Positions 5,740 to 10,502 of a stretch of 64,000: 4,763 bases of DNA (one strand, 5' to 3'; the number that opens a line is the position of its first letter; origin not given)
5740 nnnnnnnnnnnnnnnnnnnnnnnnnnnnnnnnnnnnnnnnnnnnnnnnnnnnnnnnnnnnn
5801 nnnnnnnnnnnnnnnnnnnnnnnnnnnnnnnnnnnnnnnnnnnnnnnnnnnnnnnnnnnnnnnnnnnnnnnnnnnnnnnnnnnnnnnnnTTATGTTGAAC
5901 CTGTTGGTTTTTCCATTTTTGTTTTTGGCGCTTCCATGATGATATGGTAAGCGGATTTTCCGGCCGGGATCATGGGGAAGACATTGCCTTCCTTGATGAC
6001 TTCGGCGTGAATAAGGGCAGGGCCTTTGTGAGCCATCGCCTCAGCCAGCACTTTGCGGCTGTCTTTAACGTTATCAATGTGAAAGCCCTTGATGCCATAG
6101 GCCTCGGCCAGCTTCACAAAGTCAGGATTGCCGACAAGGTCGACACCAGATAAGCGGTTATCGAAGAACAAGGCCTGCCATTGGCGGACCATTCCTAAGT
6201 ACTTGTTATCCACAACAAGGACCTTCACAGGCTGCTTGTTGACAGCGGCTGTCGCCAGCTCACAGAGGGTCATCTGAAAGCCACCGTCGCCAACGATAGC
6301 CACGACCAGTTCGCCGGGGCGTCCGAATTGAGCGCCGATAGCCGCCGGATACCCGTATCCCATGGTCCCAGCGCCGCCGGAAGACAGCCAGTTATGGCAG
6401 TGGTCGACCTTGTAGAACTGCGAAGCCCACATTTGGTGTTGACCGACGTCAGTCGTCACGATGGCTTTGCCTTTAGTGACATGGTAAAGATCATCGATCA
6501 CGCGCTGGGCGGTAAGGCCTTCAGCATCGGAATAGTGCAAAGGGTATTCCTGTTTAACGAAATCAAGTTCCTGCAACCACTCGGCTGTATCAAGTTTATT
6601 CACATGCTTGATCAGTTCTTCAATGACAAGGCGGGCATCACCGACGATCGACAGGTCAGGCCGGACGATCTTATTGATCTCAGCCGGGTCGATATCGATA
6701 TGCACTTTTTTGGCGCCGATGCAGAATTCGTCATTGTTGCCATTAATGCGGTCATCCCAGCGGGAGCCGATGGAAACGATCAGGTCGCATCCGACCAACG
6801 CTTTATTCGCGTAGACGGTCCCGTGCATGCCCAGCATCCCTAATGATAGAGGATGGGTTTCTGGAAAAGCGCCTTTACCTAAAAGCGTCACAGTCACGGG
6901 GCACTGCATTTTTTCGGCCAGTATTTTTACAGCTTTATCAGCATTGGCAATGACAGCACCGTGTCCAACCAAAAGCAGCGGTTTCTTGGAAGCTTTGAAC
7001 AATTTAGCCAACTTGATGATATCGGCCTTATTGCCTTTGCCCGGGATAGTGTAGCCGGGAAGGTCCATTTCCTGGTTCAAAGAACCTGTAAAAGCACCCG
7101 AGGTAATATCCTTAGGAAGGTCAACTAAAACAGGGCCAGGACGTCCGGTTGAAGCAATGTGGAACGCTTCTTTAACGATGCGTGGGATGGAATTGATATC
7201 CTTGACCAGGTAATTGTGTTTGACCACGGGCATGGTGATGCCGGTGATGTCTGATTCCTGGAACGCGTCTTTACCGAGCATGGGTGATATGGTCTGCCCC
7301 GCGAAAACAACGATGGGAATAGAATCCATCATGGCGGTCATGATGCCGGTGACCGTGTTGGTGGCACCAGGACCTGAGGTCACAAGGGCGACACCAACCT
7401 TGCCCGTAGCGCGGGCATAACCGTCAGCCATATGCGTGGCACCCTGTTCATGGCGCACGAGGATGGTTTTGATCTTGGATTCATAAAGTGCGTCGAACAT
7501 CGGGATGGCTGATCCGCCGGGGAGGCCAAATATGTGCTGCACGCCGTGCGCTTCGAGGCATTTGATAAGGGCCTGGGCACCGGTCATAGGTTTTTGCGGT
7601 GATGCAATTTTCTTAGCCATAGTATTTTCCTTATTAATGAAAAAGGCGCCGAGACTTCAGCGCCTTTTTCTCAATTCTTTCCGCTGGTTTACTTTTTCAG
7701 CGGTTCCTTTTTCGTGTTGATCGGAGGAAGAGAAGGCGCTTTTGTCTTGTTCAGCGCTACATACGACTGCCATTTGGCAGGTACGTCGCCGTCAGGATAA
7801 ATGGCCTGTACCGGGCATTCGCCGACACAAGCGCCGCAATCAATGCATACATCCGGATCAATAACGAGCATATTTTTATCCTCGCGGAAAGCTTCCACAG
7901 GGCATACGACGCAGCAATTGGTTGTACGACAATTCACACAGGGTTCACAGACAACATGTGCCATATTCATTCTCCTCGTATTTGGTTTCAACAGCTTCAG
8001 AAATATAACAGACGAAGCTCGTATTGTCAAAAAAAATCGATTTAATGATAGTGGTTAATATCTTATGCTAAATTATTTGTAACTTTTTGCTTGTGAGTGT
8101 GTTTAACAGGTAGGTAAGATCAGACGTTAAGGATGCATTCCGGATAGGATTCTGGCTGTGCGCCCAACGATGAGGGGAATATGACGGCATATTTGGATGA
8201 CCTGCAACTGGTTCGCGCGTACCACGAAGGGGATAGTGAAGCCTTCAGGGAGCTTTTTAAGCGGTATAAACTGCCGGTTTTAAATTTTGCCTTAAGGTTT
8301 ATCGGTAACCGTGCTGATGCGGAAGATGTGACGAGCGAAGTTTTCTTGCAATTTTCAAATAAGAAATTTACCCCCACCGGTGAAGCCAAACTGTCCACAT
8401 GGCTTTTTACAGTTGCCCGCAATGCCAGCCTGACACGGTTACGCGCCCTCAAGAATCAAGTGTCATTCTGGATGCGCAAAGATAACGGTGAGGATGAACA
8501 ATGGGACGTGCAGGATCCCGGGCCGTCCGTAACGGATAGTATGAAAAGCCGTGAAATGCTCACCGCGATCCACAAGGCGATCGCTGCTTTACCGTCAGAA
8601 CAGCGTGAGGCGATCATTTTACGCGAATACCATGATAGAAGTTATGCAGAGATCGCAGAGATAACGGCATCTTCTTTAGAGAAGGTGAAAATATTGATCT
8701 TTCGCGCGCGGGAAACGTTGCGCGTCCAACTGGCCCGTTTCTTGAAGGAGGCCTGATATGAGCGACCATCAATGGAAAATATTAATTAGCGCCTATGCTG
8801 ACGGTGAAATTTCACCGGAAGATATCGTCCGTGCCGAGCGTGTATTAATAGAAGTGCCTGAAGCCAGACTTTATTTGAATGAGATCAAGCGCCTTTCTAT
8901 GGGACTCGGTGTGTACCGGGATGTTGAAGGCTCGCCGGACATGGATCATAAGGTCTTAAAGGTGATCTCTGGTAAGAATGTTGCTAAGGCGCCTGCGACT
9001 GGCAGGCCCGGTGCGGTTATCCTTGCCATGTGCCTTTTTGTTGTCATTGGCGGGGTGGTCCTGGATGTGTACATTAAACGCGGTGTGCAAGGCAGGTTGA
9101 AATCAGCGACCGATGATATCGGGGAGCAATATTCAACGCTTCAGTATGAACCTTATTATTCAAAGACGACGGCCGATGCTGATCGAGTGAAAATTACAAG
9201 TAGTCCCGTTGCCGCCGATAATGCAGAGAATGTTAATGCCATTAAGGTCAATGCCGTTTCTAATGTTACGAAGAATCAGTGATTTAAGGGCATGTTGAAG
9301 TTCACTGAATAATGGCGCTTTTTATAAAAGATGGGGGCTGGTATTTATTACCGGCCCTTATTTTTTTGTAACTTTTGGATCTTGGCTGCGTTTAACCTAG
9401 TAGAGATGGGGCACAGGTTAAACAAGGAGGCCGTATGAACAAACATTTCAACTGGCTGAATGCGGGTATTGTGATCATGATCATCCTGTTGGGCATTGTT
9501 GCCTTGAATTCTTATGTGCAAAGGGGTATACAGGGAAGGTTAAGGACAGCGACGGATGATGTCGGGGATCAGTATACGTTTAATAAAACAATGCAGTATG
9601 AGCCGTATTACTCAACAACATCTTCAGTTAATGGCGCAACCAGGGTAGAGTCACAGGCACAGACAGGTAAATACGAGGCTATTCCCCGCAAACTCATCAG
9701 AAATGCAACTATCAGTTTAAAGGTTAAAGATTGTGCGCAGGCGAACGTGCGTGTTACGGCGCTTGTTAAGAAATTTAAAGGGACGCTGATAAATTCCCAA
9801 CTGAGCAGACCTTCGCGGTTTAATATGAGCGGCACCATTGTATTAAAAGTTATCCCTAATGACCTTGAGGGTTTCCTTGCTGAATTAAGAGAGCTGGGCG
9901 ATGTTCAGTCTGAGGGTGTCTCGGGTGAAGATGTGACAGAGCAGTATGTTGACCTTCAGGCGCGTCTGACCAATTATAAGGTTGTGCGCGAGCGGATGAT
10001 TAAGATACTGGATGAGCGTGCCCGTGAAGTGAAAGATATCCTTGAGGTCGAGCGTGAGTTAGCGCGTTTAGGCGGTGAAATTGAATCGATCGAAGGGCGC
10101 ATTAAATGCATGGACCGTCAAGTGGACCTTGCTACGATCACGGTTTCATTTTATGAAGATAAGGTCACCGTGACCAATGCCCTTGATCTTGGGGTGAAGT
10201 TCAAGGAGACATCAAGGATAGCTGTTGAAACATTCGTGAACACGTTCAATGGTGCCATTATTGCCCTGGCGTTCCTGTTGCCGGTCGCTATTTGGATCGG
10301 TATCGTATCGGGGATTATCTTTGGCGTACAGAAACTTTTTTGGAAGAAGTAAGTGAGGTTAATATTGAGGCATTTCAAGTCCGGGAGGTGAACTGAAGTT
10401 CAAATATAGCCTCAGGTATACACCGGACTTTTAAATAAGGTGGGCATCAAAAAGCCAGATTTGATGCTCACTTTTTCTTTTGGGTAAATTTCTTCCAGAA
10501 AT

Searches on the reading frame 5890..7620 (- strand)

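Call 52: search_protein_families(library=pfam, proteins=[window:5890-7620:-], max_evalue=0.00001)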
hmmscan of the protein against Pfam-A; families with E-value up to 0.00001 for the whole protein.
window:5890-7620:- (576 aa): 3 families
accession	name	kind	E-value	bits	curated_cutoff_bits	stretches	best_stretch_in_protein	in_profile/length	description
PF02775.26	TPP_enzyme_C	-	2.6e-52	177.1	21.9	1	391-538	1-150/151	Thiamine pyrophosphate enzyme, C-terminal TPP binding domain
PF02776.23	TPP_enzyme_N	-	2e-45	153.8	26.8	1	12-126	1-117/119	Thiamine pyrophosphate enzyme, N-terminal TPP binding domain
PF00205.28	TPP_enzyme_M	-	5.7e-45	152.8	30.4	1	203-336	3-137/137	Thiamine pyrophosphate enzyme, central domain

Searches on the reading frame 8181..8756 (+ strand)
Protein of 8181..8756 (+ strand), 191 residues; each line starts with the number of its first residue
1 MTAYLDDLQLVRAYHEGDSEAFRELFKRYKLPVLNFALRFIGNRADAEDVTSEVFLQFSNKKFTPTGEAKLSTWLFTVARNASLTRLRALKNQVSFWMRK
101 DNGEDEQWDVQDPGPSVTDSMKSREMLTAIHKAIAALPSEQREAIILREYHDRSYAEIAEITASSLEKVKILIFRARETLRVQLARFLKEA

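Call 52: search_protein_families(library=pfam, proteins=[window:8181-8756:+], max_evalue=0.00001)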
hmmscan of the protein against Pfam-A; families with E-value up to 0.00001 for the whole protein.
window:8181-8756:+ (191 aa): 3 families
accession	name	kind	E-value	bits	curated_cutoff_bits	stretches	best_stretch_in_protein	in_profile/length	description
PF08281.18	Sigma70_r4_2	-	1.1e-14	54.2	25.7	1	129-180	3-54/54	Sigma-70, region 4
PF04542.20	Sigma70_r2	-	4.9e-14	52.3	24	1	25-91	1-69/71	Sigma-70 region 2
PF04545.22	Sigma70_r4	-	6.7e-10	38.8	24.1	1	133-181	1-49/50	Sigma-70, region 4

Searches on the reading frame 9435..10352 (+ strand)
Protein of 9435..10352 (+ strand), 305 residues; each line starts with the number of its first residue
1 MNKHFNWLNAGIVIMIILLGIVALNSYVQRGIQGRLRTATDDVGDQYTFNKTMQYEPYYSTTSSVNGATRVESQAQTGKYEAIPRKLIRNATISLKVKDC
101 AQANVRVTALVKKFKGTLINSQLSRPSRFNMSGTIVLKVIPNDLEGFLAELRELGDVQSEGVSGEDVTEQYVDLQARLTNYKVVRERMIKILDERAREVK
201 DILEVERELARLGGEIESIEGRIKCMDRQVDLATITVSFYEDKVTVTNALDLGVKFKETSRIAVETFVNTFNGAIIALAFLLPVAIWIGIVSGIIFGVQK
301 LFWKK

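Call 52: search_protein_families(library=pfam, proteins=[window:9435-10352:+], max_evalue=0.00001)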
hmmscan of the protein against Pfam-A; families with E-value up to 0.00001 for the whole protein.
window:9435-10352:+ (305 aa): 1 family
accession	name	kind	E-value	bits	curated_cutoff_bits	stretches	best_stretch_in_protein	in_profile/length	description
PF14257.11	DUF4349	-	1.7e-52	178.3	27.7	1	85-295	1-211/213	Domain of unknown function (DUF4349)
